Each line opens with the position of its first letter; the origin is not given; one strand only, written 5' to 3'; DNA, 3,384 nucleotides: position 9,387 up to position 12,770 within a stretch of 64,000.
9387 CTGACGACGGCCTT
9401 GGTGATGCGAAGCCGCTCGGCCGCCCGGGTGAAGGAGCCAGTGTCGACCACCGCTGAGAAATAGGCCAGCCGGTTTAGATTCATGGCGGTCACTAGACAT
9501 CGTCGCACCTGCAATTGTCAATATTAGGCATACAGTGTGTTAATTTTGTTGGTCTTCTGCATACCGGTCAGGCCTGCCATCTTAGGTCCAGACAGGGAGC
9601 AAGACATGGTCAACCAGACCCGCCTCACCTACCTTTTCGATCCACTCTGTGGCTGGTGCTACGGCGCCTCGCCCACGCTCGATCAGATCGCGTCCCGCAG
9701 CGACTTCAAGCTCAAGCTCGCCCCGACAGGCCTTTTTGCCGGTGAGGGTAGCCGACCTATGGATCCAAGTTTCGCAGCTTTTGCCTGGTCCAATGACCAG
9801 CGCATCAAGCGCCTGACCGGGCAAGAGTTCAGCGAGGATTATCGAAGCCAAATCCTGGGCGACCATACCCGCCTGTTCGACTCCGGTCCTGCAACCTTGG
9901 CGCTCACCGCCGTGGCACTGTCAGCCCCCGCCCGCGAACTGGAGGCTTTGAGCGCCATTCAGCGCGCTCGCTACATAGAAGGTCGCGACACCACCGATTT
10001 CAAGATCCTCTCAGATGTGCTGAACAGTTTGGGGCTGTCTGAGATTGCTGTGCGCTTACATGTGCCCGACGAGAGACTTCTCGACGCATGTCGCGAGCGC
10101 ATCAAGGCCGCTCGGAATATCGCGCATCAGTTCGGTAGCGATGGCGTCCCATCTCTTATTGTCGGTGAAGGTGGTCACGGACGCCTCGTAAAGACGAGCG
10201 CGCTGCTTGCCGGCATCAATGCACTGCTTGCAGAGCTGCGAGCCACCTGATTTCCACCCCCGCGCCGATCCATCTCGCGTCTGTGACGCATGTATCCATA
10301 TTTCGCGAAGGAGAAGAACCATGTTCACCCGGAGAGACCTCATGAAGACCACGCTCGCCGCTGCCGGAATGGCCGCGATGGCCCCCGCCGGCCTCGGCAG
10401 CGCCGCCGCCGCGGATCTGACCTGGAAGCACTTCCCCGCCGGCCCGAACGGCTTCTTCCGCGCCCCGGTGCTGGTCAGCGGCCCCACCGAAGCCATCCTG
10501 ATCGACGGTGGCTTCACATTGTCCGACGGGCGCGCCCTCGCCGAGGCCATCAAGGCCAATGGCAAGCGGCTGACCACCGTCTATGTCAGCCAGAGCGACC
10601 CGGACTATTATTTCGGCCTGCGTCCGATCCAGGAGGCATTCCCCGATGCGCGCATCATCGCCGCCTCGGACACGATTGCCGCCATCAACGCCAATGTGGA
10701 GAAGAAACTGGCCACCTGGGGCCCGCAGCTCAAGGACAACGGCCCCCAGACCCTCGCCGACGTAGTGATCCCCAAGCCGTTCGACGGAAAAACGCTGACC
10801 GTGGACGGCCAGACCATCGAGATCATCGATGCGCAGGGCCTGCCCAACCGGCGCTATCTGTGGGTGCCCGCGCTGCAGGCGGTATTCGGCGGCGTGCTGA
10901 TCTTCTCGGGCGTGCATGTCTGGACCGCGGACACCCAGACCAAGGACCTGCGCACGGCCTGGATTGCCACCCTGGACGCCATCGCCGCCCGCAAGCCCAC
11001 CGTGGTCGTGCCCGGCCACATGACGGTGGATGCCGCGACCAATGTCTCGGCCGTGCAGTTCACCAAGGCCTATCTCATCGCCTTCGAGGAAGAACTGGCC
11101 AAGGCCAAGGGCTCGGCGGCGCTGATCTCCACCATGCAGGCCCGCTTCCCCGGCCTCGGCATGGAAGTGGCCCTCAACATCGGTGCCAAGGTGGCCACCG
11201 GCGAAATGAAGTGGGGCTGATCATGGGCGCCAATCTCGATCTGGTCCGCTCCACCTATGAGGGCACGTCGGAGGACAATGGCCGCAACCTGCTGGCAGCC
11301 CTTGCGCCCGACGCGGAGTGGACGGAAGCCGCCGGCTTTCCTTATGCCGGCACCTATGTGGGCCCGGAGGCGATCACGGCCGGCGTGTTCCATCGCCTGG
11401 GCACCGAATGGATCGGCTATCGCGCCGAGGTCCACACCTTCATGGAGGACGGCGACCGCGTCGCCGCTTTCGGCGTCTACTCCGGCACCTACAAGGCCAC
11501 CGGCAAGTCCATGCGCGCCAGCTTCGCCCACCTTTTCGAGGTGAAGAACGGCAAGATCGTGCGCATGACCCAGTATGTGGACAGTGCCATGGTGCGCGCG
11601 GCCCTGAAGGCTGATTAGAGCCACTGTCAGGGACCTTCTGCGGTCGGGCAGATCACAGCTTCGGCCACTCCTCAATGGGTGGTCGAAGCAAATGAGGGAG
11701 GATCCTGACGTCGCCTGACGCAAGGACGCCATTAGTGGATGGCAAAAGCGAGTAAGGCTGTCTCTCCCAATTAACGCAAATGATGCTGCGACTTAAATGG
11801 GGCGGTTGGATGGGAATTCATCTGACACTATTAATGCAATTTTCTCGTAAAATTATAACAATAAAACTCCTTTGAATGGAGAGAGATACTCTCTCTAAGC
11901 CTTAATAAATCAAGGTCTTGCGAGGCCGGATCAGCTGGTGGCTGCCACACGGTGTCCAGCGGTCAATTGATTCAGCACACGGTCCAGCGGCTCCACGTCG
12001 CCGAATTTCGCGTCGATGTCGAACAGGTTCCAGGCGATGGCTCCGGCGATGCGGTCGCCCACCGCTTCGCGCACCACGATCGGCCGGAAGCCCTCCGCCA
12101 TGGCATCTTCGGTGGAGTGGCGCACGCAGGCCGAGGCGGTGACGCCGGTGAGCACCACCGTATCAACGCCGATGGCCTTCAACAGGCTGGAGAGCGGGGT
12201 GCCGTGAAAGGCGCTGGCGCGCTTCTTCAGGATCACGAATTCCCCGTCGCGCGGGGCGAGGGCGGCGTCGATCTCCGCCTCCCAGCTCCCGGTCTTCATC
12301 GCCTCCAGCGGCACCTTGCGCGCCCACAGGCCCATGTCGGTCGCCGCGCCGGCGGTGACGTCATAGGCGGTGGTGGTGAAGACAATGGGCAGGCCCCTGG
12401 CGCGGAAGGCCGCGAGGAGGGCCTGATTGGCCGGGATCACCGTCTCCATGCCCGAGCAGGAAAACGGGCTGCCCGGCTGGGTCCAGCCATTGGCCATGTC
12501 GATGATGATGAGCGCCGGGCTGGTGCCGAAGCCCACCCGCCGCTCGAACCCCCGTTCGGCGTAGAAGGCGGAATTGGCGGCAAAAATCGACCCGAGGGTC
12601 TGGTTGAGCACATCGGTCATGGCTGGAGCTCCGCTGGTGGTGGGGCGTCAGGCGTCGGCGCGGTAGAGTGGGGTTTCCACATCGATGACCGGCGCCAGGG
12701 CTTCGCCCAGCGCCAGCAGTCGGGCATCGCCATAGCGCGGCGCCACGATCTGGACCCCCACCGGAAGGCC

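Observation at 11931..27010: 14-gene operon with five amidases, two GatC/AtzG-like mini-proteins, an isochorismatase-like hydrolase and two uptake systems: candidate undescribed pathway for a multi-amide nitrogen compound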

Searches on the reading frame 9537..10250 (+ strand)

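Call 29: search_protein_families(library=pfam, proteins=[window:9537-10250:+], max_evalue=0.001)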
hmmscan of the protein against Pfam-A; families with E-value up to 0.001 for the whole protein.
window:9537-10250:+ (237 aa): 1 family
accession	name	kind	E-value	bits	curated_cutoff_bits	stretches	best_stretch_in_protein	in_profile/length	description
PF01323.26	DSBA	-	4e-09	37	25.6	1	34-211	6-174/191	DSBA-like thioredoxin domain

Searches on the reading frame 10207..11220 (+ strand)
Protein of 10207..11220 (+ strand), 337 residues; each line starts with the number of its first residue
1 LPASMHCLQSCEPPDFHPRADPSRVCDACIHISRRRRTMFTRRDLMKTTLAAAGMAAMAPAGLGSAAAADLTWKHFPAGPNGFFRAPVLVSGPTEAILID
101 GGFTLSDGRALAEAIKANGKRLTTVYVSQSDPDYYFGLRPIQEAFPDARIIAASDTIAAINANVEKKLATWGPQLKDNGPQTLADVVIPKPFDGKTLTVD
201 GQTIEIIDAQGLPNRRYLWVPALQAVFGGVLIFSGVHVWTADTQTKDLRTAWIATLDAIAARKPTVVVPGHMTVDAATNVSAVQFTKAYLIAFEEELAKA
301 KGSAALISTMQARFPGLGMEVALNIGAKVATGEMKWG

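Call 32: search_protein_families(library=pfam, proteins=[window:10207-11220:+], max_evalue=0.00001)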
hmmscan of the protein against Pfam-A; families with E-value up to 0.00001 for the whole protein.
window:10207-11220:+ (337 aa): 1 family
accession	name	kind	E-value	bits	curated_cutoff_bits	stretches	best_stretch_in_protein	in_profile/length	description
PF00753.33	Lactamase_B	-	1.7e-07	31.8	22.7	1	88-271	9-196/196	Metallo-beta-lactamase superfamily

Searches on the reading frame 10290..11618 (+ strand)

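Call 29: search_protein_families(library=pfam, proteins=[window:10290-11618:+], max_evalue=0.001)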
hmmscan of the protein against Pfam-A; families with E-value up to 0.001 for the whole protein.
window:10290-11618:+ (442 aa): 2 families
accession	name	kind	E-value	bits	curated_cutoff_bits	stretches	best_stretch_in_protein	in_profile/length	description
PF12680.13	SnoaL_2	-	1.3e-16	61.5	27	1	319-426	1-102/102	SnoaL-like domain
PF07366.18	SnoaL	-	2.6e-06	27.7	28.4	1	378-437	58-124/126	SnoaL-like polyketide cyclase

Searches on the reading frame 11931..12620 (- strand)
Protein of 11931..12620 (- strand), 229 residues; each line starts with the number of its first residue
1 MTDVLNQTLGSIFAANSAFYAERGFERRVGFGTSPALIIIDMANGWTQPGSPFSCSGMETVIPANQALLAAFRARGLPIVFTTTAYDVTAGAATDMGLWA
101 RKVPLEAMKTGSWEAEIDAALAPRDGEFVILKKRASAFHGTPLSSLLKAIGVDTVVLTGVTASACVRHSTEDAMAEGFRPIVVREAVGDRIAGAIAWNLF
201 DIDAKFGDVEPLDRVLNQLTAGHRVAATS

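Call 4: search_protein_families(library=ncbifam, proteins=[window:11931-12620:-], max_evalue=0.001)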
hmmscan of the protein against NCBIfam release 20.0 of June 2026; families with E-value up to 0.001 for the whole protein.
window:11931-12620:- (229 aa): 4 families
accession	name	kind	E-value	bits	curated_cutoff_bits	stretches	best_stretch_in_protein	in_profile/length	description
TIGR03614.1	RutB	equivalog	2.3e-16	60.1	377.95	1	35-217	16-217/226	pyrimidine utilization protein B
NF008517.0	PRK11440.1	equivalog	8.2e-13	48.7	195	1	34-190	8-159/188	hydrolase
NF050097.1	BiurAmidohydBiuH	equivalog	1e-12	48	370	1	36-188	20-187/221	biuret amidohydrolase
NF008623.0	PRK11609.1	equivalog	0.00018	21.4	174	0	141-185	132-176/213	bifunctional nicotinamidase/pyrazinamidase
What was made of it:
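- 11931..12620 (-): Isochorismatase-like cysteine hydrolase of the N-carbamoylsarcosine amidohydrolase clade; accessory. BiuH model 48 bits against a cut-off of 370 (call 4).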

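Call 5: search_protein_families(library=pfam, proteins=[window:11931-12620:-], max_evalue=0.01)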
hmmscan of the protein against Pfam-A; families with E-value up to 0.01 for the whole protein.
window:11931-12620:- (229 aa): 1 family
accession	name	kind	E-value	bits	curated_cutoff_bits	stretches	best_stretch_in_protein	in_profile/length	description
PF00857.26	Isochorismatase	-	4.5e-35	121.7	27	1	36-204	2-165/175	Isochorismatase domain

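Call 12: search_solved_structures(query=window:11931-12620:-, max_evalue=0.00001)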
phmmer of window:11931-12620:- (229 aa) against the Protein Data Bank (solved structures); distinct sequences matched with E-value up to 0.00001: 34.
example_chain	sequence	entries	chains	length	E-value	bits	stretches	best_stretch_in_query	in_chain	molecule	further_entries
1nba_A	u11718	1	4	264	6.2e-74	251.2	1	8-221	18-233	N-CARBAMOYLSARCOSINE AMIDOHYDROLASE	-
26st_A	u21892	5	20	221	1.2e-41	145.7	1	20-215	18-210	N-carbamoylsarcosine amidohydrolase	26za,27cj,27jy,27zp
4l07_A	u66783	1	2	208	1.1e-29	106.6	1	19-219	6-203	Hydrolase, isochorismatase family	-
3ot4_A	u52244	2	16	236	9.7e-29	103.5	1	19-216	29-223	Putative isochorismatase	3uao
4l08_B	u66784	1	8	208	2.1e-28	102.4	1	19-219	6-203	Hydrolase, isochorismatase family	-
3eef_A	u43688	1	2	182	7.2e-22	81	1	34-191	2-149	N-carbamoylsarcosine amidase related protein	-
3hb7_A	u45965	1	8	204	5.1e-20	75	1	35-202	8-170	Isochorismatase hydrolase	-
3hu5_A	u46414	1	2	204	1.2e-19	73.8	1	35-212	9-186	Isochorismatase family protein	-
8bkd_A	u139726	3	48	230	1.1e-15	60.9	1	35-215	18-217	Ureidoacrylate amidohydrolase RutB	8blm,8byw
8bln_A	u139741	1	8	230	5.4e-15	58.6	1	35-215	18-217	Ureidoacrylate amidohydrolase RutB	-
8bll_A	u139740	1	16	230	2.7e-14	56.3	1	35-215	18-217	Ureidoacrylate amidohydrolase RutB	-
3txy_A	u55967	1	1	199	1.6e-12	50.5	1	34-210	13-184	Isochorismatase family protein family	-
1j2r_A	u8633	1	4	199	4.4e-12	49.1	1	34-217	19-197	Hypothetical isochorismatase family protein yecD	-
3kl2_A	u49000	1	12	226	2.3e-11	46.7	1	36-188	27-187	Putative isochorismatase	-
3irv_A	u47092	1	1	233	7.3e-10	41.8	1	35-186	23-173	CYSTEINE HYDROLASE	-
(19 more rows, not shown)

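Call 30: search_solved_structures(query=window:11931-12620:-, max_evalue=1e-25, show_alignments=4)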
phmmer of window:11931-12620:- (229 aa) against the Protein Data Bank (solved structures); distinct sequences matched with E-value up to 1e-25: 5.
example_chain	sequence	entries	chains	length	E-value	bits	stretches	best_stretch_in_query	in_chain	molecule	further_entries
1nba_A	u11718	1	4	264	6.2e-74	251.2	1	8-221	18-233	N-CARBAMOYLSARCOSINE AMIDOHYDROLASE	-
26st_A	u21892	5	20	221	1.2e-41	145.7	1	20-215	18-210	N-carbamoylsarcosine amidohydrolase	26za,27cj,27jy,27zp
4l07_A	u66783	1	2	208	1.1e-29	106.6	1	19-219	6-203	Hydrolase, isochorismatase family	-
3ot4_A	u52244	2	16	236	9.7e-29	103.5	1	19-216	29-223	Putative isochorismatase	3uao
4l08_B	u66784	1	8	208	2.1e-28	102.4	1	19-219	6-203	Hydrolase, isochorismatase family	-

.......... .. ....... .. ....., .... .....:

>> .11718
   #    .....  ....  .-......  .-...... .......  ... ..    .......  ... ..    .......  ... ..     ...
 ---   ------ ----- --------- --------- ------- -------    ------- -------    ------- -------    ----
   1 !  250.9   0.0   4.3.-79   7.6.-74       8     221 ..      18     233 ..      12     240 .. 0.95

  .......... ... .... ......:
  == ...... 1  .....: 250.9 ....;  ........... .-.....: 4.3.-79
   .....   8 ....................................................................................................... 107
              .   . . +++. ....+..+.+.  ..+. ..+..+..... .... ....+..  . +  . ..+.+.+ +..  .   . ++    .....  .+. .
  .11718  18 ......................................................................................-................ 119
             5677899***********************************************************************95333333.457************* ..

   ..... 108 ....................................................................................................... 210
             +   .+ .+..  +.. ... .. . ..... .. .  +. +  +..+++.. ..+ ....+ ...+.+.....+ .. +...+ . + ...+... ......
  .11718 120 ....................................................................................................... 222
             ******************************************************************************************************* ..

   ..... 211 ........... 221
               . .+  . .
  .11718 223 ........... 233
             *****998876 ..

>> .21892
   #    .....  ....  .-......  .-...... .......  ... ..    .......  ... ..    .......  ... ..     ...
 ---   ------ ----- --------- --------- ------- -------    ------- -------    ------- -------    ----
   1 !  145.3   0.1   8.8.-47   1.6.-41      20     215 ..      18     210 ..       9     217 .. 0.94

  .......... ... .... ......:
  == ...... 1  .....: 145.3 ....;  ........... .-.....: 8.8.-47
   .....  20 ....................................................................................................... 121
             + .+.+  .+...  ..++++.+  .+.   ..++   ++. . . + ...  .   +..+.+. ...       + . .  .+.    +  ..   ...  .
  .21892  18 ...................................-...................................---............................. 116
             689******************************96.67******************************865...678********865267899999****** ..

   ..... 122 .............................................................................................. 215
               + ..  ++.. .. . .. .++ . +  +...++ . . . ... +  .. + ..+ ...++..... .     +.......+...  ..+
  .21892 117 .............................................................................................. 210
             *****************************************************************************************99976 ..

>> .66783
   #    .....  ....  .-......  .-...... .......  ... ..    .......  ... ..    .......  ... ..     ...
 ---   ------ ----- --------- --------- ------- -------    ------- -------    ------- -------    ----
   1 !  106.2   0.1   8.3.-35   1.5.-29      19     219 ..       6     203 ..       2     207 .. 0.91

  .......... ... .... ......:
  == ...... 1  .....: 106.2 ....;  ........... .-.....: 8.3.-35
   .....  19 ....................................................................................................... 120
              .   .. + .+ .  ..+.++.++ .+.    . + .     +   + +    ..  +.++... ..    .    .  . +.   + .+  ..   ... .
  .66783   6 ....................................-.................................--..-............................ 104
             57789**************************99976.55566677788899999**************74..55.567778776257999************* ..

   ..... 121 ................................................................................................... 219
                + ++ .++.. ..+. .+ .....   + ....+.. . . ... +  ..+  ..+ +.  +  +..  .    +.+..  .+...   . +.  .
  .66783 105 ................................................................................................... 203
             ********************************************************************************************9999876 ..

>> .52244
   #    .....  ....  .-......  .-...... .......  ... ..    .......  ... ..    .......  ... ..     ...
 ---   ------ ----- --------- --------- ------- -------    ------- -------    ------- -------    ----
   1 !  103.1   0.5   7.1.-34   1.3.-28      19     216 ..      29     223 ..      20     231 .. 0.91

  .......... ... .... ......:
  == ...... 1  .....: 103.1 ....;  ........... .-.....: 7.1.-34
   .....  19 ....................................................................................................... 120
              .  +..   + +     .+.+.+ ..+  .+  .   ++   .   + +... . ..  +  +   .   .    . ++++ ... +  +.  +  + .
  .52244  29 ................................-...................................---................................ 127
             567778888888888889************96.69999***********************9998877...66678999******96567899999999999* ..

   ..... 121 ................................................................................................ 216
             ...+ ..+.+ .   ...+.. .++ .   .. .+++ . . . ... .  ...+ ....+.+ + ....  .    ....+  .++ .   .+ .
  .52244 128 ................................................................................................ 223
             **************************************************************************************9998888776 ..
